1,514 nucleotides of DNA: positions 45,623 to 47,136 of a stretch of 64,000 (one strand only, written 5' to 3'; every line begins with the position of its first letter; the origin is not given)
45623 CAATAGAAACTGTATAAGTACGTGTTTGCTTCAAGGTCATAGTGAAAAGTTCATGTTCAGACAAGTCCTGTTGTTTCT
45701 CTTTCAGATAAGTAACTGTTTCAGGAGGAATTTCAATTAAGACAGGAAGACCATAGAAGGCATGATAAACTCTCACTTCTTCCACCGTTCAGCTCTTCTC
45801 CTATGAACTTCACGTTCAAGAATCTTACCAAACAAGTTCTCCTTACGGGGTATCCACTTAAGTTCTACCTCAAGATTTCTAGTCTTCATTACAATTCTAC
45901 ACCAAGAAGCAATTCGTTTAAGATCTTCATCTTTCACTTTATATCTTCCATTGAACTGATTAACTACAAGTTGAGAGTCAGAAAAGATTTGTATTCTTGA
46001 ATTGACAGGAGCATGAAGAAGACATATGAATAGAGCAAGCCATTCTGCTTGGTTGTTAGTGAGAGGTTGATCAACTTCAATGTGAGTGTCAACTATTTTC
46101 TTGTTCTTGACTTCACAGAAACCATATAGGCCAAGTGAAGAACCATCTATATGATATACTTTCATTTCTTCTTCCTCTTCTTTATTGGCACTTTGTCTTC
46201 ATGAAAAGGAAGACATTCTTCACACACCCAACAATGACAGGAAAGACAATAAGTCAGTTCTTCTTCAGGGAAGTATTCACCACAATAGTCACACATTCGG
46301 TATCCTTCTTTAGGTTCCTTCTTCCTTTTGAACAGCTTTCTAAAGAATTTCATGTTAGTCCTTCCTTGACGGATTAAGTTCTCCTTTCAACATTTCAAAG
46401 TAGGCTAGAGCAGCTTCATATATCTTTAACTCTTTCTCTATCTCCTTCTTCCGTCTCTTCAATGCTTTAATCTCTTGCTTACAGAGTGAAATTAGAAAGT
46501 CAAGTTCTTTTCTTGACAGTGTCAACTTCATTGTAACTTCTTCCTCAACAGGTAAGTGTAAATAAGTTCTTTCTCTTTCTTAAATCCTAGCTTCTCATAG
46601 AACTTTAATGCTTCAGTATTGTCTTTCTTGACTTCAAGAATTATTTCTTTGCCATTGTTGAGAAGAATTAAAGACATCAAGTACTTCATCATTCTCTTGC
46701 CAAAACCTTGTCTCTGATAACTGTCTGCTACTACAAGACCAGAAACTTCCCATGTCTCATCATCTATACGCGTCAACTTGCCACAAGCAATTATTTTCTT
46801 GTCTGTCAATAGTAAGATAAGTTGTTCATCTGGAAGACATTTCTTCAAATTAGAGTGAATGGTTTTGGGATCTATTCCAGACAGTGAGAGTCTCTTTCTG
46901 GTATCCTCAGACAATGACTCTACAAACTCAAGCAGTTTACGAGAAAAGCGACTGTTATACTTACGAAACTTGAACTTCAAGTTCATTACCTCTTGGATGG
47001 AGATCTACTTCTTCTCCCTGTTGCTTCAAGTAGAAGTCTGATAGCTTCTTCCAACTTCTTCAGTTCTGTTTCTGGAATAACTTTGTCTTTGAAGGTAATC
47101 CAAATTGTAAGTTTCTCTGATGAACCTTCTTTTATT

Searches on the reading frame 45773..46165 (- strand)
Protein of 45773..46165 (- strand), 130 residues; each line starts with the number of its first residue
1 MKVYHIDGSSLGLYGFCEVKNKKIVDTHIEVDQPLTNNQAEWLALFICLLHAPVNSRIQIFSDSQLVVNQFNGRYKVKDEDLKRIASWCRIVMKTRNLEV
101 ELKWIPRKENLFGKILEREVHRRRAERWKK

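Call 66: search_protein_families(library=pfam, proteins=[window:45773-46165:-], max_evalue=0.05)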
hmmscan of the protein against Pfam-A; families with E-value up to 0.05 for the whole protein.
window:45773-46165:- (130 aa): 2 families
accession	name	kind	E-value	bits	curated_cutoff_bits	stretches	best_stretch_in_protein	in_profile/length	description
PF13456.12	RVT_3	-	5e-08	33.3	21.6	1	31-111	34-114/123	Reverse transcriptase-like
PF00075.30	RNase_H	-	2.3e-06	28.3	25.8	1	4-106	6-120/141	RNase H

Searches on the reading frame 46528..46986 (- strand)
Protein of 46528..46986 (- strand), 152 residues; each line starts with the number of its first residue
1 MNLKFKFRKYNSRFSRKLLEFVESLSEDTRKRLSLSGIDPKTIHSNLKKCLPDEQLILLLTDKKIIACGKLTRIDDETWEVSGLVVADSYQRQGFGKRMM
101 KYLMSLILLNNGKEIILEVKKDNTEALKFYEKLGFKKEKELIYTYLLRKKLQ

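Call 66: search_protein_families(library=pfam, proteins=[window:46528-46986:-], max_evalue=0.05)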
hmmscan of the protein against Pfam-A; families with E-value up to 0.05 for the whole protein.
window:46528-46986:- (152 aa): 8 families
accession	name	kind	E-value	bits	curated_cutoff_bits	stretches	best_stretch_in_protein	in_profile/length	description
PF00583.31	Acetyltransf_1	-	1.4e-17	64.5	20.7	1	51-135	30-116/116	Acetyltransferase (GNAT) family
PF13508.13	Acetyltransf_7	-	1.3e-15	57.9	27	1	53-137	2-84/84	Acetyltransferase (GNAT) domain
PF13673.13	Acetyltransf_10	-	1.2e-12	48.4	23.6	1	51-138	28-110/128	Acetyltransferase (GNAT) domain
PF08445.16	FR47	-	1.9e-10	41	22.1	1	80-140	23-82/86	FR47-like protein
PF13420.13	Acetyltransf_4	-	9.6e-07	29.4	24.3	1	58-139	53-138/155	Acetyltransferase (GNAT) domain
PF13523.12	Acetyltransf_8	-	1e-05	25.6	27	1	74-140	75-142/145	Acetyltransferase (GNAT) domain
PF13302.13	Acetyltransf_3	-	1.2e-05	26.4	25.4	1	57-136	57-138/138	Acetyltransferase (GNAT) domain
PF18014.7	Acetyltransf_18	-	0.028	14.6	22.7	1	102-140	65-104/124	Acetyltransferase (GNAT) domain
